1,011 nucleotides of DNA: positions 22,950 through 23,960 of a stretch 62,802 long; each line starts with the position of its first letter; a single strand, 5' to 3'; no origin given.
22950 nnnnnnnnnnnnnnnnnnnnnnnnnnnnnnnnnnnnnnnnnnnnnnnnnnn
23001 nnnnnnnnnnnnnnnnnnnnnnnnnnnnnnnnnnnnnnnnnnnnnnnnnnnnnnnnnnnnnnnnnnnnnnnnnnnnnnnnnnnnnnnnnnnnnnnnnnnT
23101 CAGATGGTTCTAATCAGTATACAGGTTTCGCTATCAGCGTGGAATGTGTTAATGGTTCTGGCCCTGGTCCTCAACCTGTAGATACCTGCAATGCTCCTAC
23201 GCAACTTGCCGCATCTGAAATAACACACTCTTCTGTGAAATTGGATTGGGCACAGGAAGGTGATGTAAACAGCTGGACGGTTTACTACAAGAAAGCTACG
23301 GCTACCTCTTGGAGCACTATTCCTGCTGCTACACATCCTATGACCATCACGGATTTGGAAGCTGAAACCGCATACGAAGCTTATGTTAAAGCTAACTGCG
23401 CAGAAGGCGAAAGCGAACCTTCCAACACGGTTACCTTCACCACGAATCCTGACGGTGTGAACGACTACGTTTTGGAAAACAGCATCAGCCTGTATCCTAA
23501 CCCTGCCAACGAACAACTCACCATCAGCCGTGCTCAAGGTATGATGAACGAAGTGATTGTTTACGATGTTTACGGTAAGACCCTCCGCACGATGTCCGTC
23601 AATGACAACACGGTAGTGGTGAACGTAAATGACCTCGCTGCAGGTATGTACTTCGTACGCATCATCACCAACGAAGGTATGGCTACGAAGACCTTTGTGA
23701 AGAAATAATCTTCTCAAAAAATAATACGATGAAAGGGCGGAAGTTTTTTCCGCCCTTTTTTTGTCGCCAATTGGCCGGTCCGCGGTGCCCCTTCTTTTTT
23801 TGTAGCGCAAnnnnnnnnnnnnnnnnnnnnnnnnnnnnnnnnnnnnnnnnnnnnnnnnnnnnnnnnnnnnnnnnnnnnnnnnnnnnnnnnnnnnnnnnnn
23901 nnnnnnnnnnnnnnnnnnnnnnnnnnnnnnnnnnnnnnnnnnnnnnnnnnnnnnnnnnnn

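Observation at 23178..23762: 3' cassette (FN3 + T9SS CTD) with stepped identity that runs past the stop codon into the terminator: evidence of gene conversion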

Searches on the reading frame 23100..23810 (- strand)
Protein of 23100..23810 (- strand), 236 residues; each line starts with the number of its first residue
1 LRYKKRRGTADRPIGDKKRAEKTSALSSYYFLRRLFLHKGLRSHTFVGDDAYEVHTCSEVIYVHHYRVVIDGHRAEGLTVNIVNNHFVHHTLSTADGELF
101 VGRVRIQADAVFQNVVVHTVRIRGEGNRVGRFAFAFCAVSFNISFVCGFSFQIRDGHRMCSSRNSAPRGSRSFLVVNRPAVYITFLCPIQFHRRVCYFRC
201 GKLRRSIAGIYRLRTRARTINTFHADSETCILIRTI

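Call 37: search_protein_families(library=pfam, proteins=[window:23100-23810:-], max_evalue=0.1)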
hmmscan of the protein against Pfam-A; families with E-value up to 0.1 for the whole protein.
window:23100-23810:- (236 aa): 0 families

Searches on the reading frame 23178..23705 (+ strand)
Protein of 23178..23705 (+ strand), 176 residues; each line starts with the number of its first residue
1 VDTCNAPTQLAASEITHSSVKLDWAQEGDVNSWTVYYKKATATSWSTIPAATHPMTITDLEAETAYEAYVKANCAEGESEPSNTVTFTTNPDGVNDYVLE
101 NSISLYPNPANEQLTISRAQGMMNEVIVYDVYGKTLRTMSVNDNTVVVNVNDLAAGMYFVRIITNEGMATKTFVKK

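Call 14: find_related_loci(query=window:23178-23705:+, collection=genome_contigs, flank=10000)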
Query window:23178-23705:+ (176 aa) in genome_contigs; peptide patterns used: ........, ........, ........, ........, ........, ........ (x = any residue, [..] = any of these).
53 stretches matched a pattern; 8 encode a relative of the query (tblastn E <= 1e-3); 7 distinct loci.
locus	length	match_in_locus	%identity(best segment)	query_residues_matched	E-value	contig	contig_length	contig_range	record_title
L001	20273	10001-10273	45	4-92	1e-16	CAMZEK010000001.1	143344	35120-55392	MAG TPA_asm: uncultured Bacteroidales bacterium isolate SRR10912533_bin.70_metaWRAP_v1.3_MAG genome assembly, contig: ER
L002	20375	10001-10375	30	53-176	2e-16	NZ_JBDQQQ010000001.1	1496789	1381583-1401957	Flavobacterium sp. CAU 1735 contig1, whole genome shotgun sequence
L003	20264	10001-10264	43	2-89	6e-15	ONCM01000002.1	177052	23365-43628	uncultured Bacteroidales bacterium isolate RUG182 genome assembly, contig: scaffold_21, whole genome shotgun sequence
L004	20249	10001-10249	36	96-176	4e-11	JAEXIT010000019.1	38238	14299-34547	MAG: Bacteroidetes bacterium isolate OH_HBlB_157 k127_1372960, whole genome shotgun sequence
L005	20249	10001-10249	32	98-174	4e-7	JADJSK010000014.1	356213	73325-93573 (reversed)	MAG: Candidatus Brachybacter algidus isolate Hade_18-Q3-R52-61_MAXAC.021 tig01674594-10-3563010, whole genome shotgun se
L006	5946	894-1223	23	61-175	2e-6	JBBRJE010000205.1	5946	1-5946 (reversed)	MAG: Bacteroidia bacterium isolate Co_metawrap_2848 Cmw_2848_k141_25057883_length_5946_cov_5.0000, whole genome shotgun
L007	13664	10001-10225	36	107-174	2e-4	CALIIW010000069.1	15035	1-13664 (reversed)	MAG: uncultured Saprospiraceae bacterium isolate R3_Bin_METABAT__200_sub_1 genome assembly, contig: c_000000705914, whol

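Call 18: find_homologous_proteins(query=window:23178-23705:+, max_evalue=1e-10)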
Query window:23178-23705:+ (176 aa): 63 proteins with E <= 1e-10 among 122 candidates.
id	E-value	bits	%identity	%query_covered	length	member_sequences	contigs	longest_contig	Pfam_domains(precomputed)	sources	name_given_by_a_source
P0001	2.0e-48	182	52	99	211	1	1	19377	PF25059.2,PF18962.8,PF00041.28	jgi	-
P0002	1.7e-43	166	44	98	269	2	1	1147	PF28033.1,PF21605.4,PF25059.2,PF18962.8,PF25788.3,PF00041.28,PF16656.12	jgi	jgi:hypothetical protein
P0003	1.3e-37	147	46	100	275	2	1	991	PF18962.8,PF00041.28,PF16656.12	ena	-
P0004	8.5e-34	135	46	98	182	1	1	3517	PF18962.8,PF00041.28,PF16656.12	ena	-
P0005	8.5e-34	135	46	100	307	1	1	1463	PF25059.2,PF23376.2,PF18962.8,PF00041.28,PF16656.12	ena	-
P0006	1.0e-33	134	44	100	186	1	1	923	PF25059.2,PF18962.8,PF00041.28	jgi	jgi:hypothetical protein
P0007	3.3e-33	133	44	99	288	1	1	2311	PF25059.2,PF18962.8,PF00041.28,PF16656.12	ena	-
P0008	5.3e-33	132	43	100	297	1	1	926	PF25059.2,PF18962.8,PF00041.28,PF16656.12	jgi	jgi:hypothetical protein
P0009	1.2e-32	131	42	98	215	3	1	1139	PF25059.2,PF18962.8,PF25788.3,PF00041.28,PF16656.12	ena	-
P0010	1.8e-32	130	42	100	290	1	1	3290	PF18962.8,PF00041.28,PF16656.12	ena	-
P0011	2.2e-32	130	44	98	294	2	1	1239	PF25059.2,PF18962.8,PF00041.28,PF16656.12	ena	-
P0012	4.0e-31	126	43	97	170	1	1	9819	PF25059.2,PF18962.8,PF00041.28,PF16656.12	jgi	jgi:hypothetical protein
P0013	4.1e-31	126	43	98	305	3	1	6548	PF18962.8,PF00041.28,PF16656.12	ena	-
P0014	6.0e-31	125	39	99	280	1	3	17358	PF18962.8,PF00041.28,PF16656.12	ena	-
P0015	6.4e-31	125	43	99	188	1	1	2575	PF18962.8,PF00041.28,PF16656.12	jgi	jgi:hypothetical protein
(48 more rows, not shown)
